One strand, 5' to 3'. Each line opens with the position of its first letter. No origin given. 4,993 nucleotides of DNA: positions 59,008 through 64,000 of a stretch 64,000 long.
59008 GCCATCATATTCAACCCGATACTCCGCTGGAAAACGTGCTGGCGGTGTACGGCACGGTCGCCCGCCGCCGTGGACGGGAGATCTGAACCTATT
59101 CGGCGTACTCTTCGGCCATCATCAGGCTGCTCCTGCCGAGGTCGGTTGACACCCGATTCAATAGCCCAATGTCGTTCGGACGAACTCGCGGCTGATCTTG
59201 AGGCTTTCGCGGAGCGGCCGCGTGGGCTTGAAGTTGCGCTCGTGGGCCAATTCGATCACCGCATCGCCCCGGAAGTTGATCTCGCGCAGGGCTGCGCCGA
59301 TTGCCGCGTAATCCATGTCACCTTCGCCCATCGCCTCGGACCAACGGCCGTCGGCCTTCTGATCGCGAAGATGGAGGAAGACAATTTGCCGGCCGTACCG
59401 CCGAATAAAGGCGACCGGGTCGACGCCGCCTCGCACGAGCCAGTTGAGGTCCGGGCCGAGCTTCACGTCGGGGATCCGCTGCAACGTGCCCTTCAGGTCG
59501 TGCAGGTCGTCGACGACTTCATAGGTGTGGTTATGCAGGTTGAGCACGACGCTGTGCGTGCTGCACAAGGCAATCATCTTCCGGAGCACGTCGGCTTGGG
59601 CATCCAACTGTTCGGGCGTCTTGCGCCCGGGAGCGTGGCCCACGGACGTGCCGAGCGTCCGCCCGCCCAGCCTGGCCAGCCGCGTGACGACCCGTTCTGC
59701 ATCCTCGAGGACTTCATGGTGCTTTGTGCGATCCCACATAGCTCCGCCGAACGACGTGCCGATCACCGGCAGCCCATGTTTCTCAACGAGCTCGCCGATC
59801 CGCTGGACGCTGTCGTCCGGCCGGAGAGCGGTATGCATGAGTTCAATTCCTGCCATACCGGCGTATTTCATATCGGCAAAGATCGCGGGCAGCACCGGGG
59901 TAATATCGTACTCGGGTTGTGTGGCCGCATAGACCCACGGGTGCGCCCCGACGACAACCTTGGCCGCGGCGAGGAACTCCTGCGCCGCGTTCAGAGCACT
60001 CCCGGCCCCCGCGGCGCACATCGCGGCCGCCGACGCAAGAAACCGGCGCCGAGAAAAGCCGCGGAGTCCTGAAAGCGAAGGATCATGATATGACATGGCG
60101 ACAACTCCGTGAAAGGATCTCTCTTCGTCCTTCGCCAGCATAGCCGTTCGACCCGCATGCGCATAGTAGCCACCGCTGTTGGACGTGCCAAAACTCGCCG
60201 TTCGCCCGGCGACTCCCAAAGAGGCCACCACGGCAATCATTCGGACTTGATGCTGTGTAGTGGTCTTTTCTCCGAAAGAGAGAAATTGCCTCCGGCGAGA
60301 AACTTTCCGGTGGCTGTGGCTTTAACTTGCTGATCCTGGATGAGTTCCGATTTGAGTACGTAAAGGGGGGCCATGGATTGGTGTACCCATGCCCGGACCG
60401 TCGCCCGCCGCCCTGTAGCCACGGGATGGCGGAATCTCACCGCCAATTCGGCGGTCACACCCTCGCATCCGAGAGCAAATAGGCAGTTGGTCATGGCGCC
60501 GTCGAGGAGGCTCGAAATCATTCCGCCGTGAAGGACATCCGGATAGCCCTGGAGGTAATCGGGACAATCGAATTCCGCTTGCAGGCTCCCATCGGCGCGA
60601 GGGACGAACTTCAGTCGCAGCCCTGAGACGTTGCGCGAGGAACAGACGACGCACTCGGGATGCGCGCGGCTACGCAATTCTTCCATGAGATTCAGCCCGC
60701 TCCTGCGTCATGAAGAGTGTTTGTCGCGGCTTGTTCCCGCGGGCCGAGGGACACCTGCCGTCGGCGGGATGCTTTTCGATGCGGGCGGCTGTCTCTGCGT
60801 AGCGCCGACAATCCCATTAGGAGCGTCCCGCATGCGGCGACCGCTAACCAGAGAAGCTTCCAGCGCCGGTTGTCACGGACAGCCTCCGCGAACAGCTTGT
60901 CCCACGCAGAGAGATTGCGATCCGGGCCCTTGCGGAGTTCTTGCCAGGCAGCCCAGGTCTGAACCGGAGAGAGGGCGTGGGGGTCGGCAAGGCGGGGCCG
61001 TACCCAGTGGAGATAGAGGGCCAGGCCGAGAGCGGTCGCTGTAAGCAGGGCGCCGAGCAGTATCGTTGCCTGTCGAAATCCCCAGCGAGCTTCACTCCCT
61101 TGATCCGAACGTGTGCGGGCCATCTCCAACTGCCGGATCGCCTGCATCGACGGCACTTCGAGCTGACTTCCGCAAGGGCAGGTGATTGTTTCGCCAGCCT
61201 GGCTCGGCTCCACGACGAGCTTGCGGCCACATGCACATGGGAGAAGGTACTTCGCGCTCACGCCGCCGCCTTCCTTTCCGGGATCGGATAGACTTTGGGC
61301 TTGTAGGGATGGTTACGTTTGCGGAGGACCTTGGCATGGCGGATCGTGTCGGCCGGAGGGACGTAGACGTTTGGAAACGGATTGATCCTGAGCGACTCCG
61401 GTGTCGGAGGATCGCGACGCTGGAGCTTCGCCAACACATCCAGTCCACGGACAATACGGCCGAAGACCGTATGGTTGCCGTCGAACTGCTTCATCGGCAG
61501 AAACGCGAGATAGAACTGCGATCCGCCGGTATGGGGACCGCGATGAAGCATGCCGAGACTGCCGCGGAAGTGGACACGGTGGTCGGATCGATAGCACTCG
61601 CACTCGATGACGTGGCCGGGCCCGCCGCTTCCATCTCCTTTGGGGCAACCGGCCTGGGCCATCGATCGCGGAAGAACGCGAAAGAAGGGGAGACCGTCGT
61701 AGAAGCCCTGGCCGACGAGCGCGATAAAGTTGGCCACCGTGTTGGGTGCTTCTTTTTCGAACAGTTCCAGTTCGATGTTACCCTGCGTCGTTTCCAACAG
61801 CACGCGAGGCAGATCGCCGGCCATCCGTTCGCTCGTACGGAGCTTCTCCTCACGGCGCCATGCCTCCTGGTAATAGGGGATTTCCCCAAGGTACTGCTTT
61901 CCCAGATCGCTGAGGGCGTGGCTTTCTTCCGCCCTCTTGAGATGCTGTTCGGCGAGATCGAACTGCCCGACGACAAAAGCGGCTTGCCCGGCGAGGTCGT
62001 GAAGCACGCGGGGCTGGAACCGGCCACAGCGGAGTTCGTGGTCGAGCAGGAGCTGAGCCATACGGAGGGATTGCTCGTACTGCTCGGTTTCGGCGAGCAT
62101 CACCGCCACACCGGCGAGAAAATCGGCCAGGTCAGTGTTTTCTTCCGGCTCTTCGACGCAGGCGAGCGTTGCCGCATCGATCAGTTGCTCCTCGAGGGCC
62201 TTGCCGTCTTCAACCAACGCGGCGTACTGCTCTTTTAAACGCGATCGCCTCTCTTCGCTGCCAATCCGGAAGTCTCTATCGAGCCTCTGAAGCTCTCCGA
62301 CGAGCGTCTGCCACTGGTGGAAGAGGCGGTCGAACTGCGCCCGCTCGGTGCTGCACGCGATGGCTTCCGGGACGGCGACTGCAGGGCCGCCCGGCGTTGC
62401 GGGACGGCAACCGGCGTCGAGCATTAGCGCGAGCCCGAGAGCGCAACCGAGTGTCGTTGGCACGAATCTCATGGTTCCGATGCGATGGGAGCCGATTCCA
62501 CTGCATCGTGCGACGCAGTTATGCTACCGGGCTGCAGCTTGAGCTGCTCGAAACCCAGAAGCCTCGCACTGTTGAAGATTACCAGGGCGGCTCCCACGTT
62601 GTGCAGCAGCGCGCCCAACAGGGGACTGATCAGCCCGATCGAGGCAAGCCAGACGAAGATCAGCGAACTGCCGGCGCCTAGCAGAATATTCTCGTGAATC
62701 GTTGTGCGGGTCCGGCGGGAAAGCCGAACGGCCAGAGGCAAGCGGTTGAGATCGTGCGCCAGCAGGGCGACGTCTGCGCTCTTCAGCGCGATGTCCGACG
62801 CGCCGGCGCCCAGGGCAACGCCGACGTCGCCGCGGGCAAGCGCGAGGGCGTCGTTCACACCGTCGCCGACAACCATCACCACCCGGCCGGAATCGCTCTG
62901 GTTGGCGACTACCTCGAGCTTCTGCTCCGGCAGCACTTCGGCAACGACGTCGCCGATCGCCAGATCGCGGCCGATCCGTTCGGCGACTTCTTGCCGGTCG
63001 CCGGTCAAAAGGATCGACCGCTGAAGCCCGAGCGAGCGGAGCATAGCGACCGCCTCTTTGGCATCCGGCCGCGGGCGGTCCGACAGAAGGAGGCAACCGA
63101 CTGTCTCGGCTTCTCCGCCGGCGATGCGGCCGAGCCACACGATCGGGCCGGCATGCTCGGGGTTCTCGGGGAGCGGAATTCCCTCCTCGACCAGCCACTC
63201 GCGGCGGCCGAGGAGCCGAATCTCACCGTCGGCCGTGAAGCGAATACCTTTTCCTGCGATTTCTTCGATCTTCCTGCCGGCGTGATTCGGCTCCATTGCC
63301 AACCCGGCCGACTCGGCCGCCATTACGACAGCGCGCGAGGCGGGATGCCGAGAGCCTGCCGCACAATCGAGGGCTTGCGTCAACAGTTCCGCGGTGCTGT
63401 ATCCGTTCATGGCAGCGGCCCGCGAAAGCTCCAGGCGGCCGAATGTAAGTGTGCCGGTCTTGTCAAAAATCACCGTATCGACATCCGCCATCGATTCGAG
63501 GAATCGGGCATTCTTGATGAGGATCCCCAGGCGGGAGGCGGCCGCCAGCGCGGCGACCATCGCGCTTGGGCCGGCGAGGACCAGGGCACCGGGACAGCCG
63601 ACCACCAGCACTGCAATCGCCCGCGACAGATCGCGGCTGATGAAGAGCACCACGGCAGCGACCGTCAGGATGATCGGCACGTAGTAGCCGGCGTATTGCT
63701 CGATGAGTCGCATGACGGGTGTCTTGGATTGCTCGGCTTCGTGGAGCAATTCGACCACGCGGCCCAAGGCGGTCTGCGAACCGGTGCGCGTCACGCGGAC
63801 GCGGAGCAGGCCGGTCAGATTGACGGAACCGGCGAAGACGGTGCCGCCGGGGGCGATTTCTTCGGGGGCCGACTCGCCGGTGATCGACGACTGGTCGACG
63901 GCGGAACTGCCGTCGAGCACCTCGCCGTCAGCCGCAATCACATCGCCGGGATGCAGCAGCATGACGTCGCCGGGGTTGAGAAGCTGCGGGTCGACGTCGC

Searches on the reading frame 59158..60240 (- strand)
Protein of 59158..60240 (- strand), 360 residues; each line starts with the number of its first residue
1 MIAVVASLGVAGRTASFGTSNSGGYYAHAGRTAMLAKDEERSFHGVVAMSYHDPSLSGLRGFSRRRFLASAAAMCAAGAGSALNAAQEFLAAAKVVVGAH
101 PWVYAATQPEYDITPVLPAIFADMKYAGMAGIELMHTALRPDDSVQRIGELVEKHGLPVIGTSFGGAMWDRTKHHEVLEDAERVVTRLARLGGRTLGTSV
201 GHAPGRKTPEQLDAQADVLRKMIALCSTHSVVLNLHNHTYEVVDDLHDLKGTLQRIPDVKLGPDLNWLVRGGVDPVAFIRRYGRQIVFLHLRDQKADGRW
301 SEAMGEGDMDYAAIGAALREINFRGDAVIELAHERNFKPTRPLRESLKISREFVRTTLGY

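Call 51: search_protein_families(library=pfam, max_evalue=0.0001, proteins=[window:59158-60240:-])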
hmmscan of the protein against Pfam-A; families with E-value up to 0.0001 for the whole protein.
window:59158-60240:- (360 aa): 1 family
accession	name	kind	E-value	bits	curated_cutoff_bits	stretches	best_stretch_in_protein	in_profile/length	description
PF01261.30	AP_endonuc_2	-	2.7e-24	86.7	31.1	1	122-352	2-248/249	Xylose isomerase-like TIM barrel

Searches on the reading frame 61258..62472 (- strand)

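Call 51: search_protein_families(library=pfam, max_evalue=0.0001, proteins=[window:61258-62472:-])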
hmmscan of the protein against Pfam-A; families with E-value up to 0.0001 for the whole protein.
window:61258-62472:- (404 aa): 1 family
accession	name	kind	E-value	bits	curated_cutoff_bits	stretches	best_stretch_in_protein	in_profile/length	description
PF00160.26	Pro_isomerase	-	1e-33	117.3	21.7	1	224-353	2-140/159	Cyclophilin type peptidyl-prolyl cis-trans isomerase/CLD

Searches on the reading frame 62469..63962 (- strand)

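Call 42: search_protein_families(library=pfam, max_evalue=0.00001, proteins=[window:62469-63962:-])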
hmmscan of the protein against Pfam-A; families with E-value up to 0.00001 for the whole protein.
window:62469-63962:- (497 aa): 2 families
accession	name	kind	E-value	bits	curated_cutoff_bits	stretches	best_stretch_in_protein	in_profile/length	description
PF00122.25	E1-E2_ATPase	-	3.2e-39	134.8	28.1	1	2-144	30-180/181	E1-E2 ATPase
PF00702.32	Hydrolase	-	1.3e-25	91.3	26.4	1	161-378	1-190/191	haloacid dehalogenase-like hydrolase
